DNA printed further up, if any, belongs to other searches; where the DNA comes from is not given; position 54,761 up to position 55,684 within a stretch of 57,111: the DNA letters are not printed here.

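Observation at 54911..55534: Intact HUH/Y1 (IS200/RAYT-like) transposase gene inside the cas operon, between cas9 and cas1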

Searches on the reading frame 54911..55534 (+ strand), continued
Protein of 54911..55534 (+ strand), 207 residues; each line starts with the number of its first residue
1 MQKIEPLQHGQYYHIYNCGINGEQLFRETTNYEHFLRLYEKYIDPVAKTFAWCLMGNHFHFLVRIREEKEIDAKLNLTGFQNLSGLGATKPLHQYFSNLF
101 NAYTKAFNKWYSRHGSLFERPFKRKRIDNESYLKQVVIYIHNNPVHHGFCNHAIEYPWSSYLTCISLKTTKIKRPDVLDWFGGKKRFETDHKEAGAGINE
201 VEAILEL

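Call 85: search_protein_families(library=pfam, proteins=[L017:5096-7261:+, L017:7277-8836:+, L017:8860-9912:+, L017:10612-11121:+, L017:11154-12155:+, L017:12158-12421:+, L038:459-1040:+, L038:1786-2292:+, L038:2315-3316:+, L038:3319-3579:+], max_evalue=0.001)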
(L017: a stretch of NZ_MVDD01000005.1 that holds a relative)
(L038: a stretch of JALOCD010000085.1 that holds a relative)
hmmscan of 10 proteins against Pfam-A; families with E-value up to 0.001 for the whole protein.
L017:5096-7261:+ (722 aa): 5 families
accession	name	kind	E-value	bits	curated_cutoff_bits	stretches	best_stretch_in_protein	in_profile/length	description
PF22590.2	Cas3-like_C_2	-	4.5e-34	117.4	27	1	440-549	2-106/106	CRISPR-associated nuclease/helicase Cas3, C-terminal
PF01966.28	HD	-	4.5e-09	37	22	1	21-108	3-91/116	HD domain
PF00270.35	DEAD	-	3e-08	34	26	1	231-387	11-162/167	DEAD/DEAH box helicase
PF00271.37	Helicase_C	-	3.1e-08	34.3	23.5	1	437-547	12-109/110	Helicase conserved C-terminal domain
PF18019.7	Cas3_HD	-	4.3e-06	27.3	23.1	1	42-194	55-202/207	Cas3, HD domain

L017:7277-8836:+ (520 aa): 0 families

L017:8860-9912:+ (351 aa): 0 families

L017:10612-11121:+ (170 aa): 1 family
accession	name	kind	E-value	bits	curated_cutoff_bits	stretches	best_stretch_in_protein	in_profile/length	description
PF01930.23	Cas_Cas4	-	5.7e-53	179.7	22.7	1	4-164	1-159/160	Domain of unknown function DUF83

L017:11154-12155:+ (334 aa): 1 family
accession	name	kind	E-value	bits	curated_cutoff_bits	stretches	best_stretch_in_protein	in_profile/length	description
PF01867.21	Cas_Cas1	-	3.6e-88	295.8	22.3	1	5-289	1-283/283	CRISPR associated protein Cas1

L017:12158-12421:+ (88 aa): 1 family
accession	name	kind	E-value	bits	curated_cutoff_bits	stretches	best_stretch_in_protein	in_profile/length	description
PF09827.14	CRISPR_Cas2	-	6.1e-20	71.6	23.8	1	1-72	1-72/74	CRISPR associated protein Cas2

L038:459-1040:+ (194 aa): 1 family
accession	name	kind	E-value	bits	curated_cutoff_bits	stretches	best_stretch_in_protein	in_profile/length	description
PF03682.18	UPF0158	-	1.3e-08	35.5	21.1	1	112-188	61-139/157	Uncharacterised protein family (UPF0158)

L038:1786-2292:+ (169 aa): 2 families
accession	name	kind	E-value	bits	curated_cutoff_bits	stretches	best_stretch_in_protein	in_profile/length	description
PF01930.23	Cas_Cas4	-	2.7e-53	180.8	22.7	1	3-164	1-160/160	Domain of unknown function DUF83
PF12705.13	PDDEXK_1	-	0.00011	22.7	22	1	61-162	128-246/247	PD-(D/E)XK nuclease superfamily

L038:2315-3316:+ (334 aa): 1 family
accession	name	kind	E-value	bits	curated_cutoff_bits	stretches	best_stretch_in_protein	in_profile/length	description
PF01867.21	Cas_Cas1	-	9.2e-89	297.8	22.3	1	5-288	1-282/283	CRISPR associated protein Cas1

L038:3319-3579:+ (87 aa): 1 family
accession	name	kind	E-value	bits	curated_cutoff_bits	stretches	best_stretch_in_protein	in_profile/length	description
PF09827.14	CRISPR_Cas2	-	4.7e-22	78.4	23.8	1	1-71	1-72/74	CRISPR associated protein Cas2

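Call 86: search_protein_families(library=pfam, proteins=[L041:5860-6897:+, L041:6900-7556:+, L041:7556-9835:+, L041:10582-11103:+, L041:11164-12300:+, L041:12313-13314:+, L009:10680-11270:+, L009:11274-13427:+, L009:13443-14843:+, L009:14821-15429:+], max_evalue=0.001)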
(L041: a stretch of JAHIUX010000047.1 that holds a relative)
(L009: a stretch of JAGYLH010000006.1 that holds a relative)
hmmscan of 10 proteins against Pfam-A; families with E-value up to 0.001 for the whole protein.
L041:5860-6897:+ (346 aa): 1 family
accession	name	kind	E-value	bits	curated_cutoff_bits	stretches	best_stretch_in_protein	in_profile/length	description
PF01905.21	DevR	-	2.4e-12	47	23.8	1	14-256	7-253/270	CRISPR-associated negative auto-regulator DevR/Csa2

L041:6900-7556:+ (219 aa): 1 family
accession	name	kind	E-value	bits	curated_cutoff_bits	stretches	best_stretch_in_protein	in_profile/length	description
PF09704.15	Cas_Cas5d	-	0.00044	20.7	23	0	13-63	11-60/217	CRISPR-associated protein (Cas_Cas5)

L041:7556-9835:+ (760 aa): 5 families
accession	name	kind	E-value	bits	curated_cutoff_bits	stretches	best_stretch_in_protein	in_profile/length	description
PF22590.2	Cas3-like_C_2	-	5.3e-26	91.4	27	1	471-561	2-105/106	CRISPR-associated nuclease/helicase Cas3, C-terminal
PF00270.35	DEAD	-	7.5e-19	68.5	26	1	247-418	15-161/167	DEAD/DEAH box helicase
PF00271.37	Helicase_C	-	2.3e-10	41.1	23.5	1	468-560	12-109/110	Helicase conserved C-terminal domain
PF04851.21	ResIII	-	3.1e-05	24.4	22.5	1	245-417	22-162/164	Type III restriction enzyme, res subunit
PF01966.28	HD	-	0.00016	22.4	22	1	25-116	5-90/116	HD domain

L041:10582-11103:+ (174 aa): 2 families
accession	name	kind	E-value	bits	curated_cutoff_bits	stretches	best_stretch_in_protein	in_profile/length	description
PF01930.23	Cas_Cas4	-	2.8e-53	180.7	22.7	1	4-165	1-160/160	Domain of unknown function DUF83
PF12705.13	PDDEXK_1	-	0.00022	21.7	22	1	71-163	139-246/247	PD-(D/E)XK nuclease superfamily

L041:11164-12300:+ (379 aa): 4 families
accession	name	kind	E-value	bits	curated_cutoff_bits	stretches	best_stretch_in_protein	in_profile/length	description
PF01637.24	ATPase_2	-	2.3e-08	34.6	33.2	1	22-239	1-200/225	ATPase domain predominantly from Archaea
PF13173.12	AAA_14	-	1.9e-07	31.6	27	0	142-200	50-105/129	AAA domain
PF13401.12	AAA_22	-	9.7e-06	26.4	27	1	42-194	8-124/130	AAA domain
PF13191.12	AAA_16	-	0.0003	21.8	32.6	1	50-171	35-151/167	AAA ATPase domain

L041:12313-13314:+ (334 aa): 1 family
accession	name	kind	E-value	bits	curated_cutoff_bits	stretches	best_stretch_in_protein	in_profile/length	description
PF01867.21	Cas_Cas1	-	6.4e-89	298.3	22.3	1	5-289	1-283/283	CRISPR associated protein Cas1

L009:10680-11270:+ (197 aa): 0 families

L009:11274-13427:+ (718 aa): 5 families
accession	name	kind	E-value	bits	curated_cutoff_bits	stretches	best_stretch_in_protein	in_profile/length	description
PF22590.2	Cas3-like_C_2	-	2.3e-31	108.6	27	1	443-550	3-105/106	CRISPR-associated nuclease/helicase Cas3, C-terminal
PF18019.7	Cas3_HD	-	6e-10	39.9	23.1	1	37-196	51-202/207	Cas3, HD domain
PF00270.35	DEAD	-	1.9e-08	34.7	26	1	235-390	13-163/167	DEAD/DEAH box helicase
PF00271.37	Helicase_C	-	1.6e-07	32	23.5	1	437-549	8-109/110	Helicase conserved C-terminal domain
PF01966.28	HD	-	8.7e-07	29.7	22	1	20-115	3-104/116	HD domain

L009:13443-14843:+ (467 aa): 0 families

L009:14821-15429:+ (203 aa): 0 families

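Call 97: list_cluster_members(proteins=[L068:10001-10591:+, L093:6602-7246:+, L093:7303-7947:+, L071:10007-10681:+, L017:9983-10576:+, L012:10001-10582:+, window:54911-55531:+])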
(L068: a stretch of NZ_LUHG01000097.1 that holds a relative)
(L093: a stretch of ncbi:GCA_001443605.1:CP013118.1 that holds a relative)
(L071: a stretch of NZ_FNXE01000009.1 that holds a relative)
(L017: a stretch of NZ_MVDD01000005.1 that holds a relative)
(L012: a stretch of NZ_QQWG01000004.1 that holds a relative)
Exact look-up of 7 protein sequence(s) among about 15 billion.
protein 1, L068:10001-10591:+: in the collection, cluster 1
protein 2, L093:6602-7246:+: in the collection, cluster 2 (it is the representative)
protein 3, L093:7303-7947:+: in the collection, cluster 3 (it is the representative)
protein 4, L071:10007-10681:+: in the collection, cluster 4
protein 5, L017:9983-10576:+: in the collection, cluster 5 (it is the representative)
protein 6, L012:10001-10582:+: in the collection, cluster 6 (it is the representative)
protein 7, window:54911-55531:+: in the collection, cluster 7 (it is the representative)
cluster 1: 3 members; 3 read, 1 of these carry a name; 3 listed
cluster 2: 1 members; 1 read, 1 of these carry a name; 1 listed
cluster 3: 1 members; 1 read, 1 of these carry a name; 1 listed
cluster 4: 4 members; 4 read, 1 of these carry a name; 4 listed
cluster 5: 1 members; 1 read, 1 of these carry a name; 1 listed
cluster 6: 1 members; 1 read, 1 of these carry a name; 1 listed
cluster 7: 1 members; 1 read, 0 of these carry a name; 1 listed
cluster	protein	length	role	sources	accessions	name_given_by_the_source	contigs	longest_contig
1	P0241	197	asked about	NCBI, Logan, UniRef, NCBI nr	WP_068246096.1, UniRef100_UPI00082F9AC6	transposase [Hydrotalea flava] | transposase n=1 Tax=Hydrotalea flava TaxID=714549 RepID=UPI00082F9AC6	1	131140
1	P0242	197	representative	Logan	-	-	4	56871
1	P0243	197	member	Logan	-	-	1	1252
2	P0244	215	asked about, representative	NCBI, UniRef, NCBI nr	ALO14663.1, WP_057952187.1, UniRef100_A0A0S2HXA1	Transposase [Salinivirga cyanobacteriivorans] | Transposase n=1 Tax=Salinivirga cyanobacteriivorans TaxID=1307839 RepID=A0A0S2HXA1_9BACT | hypothetical protein [Salinivirga cyanobacteriivorans]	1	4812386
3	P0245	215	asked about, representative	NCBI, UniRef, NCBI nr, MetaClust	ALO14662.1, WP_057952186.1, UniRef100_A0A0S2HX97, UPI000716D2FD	Transposase [Salinivirga cyanobacteriivorans] | Transposase n=1 Tax=Salinivirga cyanobacteriivorans TaxID=1307839 RepID=A0A0S2HX97_9BACT | hypothetical protein [Salinivirga cyanobacteriivorans]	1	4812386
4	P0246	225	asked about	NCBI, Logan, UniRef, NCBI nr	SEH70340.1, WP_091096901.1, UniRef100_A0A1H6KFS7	Transposase IS200 like [Paenimyroides aquimaris] | Transposase IS200 like n=1 Tax=Paenimyroides marinum TaxID=1159016 RepID=A0A1H6KFS7_9FLAO | transposase [Paenimyroides aquimaris]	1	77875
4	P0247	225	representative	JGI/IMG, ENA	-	-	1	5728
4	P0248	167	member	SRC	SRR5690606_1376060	-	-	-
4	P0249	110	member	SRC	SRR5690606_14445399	-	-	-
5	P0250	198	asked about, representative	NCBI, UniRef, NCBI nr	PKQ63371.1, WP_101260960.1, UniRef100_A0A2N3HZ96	hypothetical protein BZG02_08265 [Labilibaculum filiforme] | Transposase IS200-like domain-containing protein n=1 Tax=Labilibaculum filiforme ... | transposase [Labilibaculum filiforme]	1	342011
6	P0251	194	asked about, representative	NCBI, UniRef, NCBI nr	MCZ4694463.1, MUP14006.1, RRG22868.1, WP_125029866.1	hypothetical protein DWB61_05360 [Ancylomarina euxinus] | Transposase IS200-like domain-containing protein n=1 Tax=Ancylomarina euxinus ... | transposase [Ancylomarina euxinus]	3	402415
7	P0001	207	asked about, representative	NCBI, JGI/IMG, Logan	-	-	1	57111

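Call 102: search_protein_representatives(protein=window:54911-55531:+)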
Query: 207 residues. Proteins with E-value up to 0.001 (for the whole library): 14716; up to 1e-10: 3910; up to 1e-30: 413. The best 150 are listed.
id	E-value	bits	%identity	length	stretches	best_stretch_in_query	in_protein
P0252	5.1e-70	251.7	66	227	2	89-193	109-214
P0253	2.3e-69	249.6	61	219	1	5-193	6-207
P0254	3.6e-68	245.7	56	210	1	1-194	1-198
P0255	1.4e-66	240.4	57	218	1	1-192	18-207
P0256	7.1e-64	231.6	56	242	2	90-204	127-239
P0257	2.7e-61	223.2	60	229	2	91-194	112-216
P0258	4.4e-61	222.5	61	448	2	90-204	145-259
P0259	2.9e-59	216.6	53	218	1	5-193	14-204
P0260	1.6e-58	214.1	51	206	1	1-196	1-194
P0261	9.6e-58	211.6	56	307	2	93-193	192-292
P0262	2.0e-57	210.5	54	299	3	73-192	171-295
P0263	9.4e-57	208.3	58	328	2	92-206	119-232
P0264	1.8e-56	207.4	51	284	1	3-193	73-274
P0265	5.5e-55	202.6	59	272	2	92-193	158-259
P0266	1.1e-54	201.6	57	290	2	74-193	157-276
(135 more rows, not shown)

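Call 105: search_protein_families(library=pfam, proteins=[L004:9151-9918:+, L004:11022-12437:+, L004:12453-13529:+, L004:13535-14215:+, L004:14271-16514:+, L004:16581-18284:+, L004:18343-18840:+, L004:19416-20429:+, L013:10114-10770:+, L064:1253-2074:+], max_evalue=0.001)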
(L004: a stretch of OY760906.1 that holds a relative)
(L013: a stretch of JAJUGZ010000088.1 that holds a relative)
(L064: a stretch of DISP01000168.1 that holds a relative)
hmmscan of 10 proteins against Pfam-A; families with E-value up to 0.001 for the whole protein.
L004:9151-9918:+ (256 aa): 2 families
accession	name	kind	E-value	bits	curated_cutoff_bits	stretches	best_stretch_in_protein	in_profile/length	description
PF01881.21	Cas_Cas6_C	-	3.9e-17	63.7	23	1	130-255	2-124/125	CRISPR associated protein Cas6, C-terminal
PF21350.2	Cas6_I-A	-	4.1e-12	46.7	27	1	16-114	2-92/101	CRISPR-associated protein Cas6, N-terminal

L004:11022-12437:+ (472 aa): 0 families

L004:12453-13529:+ (359 aa): 1 family
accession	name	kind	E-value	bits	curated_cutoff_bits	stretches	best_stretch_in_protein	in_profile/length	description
PF01905.21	DevR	-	3e-08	33.5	23.8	1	17-271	10-254/270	CRISPR-associated negative auto-regulator DevR/Csa2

L004:13535-14215:+ (227 aa): 1 family
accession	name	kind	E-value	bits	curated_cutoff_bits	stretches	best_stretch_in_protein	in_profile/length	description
PF09704.15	Cas_Cas5d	-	3.1e-05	24.5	23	1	8-139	6-154/217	CRISPR-associated protein (Cas_Cas5)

L004:14271-16514:+ (748 aa): 5 families
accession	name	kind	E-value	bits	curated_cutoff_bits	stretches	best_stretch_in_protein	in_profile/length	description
PF22590.2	Cas3-like_C_2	-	7.3e-29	100.6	27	1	462-552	2-105/106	CRISPR-associated nuclease/helicase Cas3, C-terminal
PF00270.35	DEAD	-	2e-18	67.1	26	1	234-412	3-164/167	DEAD/DEAH box helicase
PF00271.37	Helicase_C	-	2.3e-11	44.4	23.5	1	452-551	3-109/110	Helicase conserved C-terminal domain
PF04851.21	ResIII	-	1.7e-07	31.7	22.5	1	244-408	25-162/164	Type III restriction enzyme, res subunit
PF18019.7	Cas3_HD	-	0.00041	20.9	23.1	1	12-110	14-133/207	Cas3, HD domain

L004:16581-18284:+ (568 aa): 1 family
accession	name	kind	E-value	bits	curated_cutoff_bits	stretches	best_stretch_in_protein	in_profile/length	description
PF04434.22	SWIM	-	6.3e-09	35.6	19.6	1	49-86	1-38/38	SWIM zinc finger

L004:18343-18840:+ (166 aa): 1 family
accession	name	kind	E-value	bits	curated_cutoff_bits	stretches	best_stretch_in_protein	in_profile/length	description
PF01930.23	Cas_Cas4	-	1.6e-53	181.5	22.7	1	3-163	1-159/160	Domain of unknown function DUF83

L004:19416-20429:+ (338 aa): 1 family
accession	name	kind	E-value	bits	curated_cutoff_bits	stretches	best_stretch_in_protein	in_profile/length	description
PF01867.21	Cas_Cas1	-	1.6e-88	297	22.3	1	5-292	1-282/283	CRISPR associated protein Cas1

L013:10114-10770:+ (219 aa): 1 family
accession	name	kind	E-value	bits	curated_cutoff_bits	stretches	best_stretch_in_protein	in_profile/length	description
PF00092.34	VWA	-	7.1e-09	36.6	23.8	1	13-181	4-169/174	von Willebrand factor type A domain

L064:1253-2074:+ (274 aa): 2 families
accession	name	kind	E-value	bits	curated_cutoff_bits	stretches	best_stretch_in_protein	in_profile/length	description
PF01881.21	Cas_Cas6_C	-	8.3e-21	75.5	23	1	132-262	4-124/125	CRISPR associated protein Cas6, C-terminal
PF21350.2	Cas6_I-A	-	1.3e-11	45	27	1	17-115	2-93/101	CRISPR-associated protein Cas6, N-terminal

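Call 108: search_protein_families(library=pfam, alignment_id=A3, max_evalue=0.00001)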
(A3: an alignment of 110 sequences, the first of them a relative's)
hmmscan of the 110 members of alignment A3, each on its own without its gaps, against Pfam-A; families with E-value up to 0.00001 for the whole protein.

A. member 1, L003:210-959:+ (250 aa): 0 families

B. families by the number of members that match (of 110 scanned): 159 families (the first 25 are shown)
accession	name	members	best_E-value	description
PF00534.26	Glycos_transf_1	5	1.5e-25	Glycosyl transferases group 1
PF13692.12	Glyco_trans_1_4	5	4.2e-21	Glycosyl transferases group 1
PF01642.28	MM_CoA_mutase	3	4.4e-236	Methylmalonyl-CoA mutase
PF13302.13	Acetyltransf_3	3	2.9e-20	Acetyltransferase (GNAT) domain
PF02310.24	B12-binding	3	2.3e-19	B12 binding domain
PF01264.26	Chorismate_synt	2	6.4e-145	Chorismate synthase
PF04551.19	GcpE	2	1.1e-124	GcpE protein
PF02621.19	VitK2_biosynth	2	1.4e-67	Menaquinone biosynthesis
PF01012.27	ETF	2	1.4e-50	Electron transfer flavoprotein domain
PF00766.25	ETF_alpha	2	1.5e-35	Electron transfer flavoprotein FAD-binding domain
PF17775.7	YchJ_M-like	2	7.4e-34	YchJ, middle NTF2-like domain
PF00535.33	Glycos_transf_2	2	1.9e-32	Glycosyl transferase family 2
PF10543.14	ORF6N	2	1.5e-31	ORF6N domain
PF05970.20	PIF1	2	1.7e-29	PIF1-like helicase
PF14493.12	HTH_40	2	1.4e-26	Helix-turn-helix domain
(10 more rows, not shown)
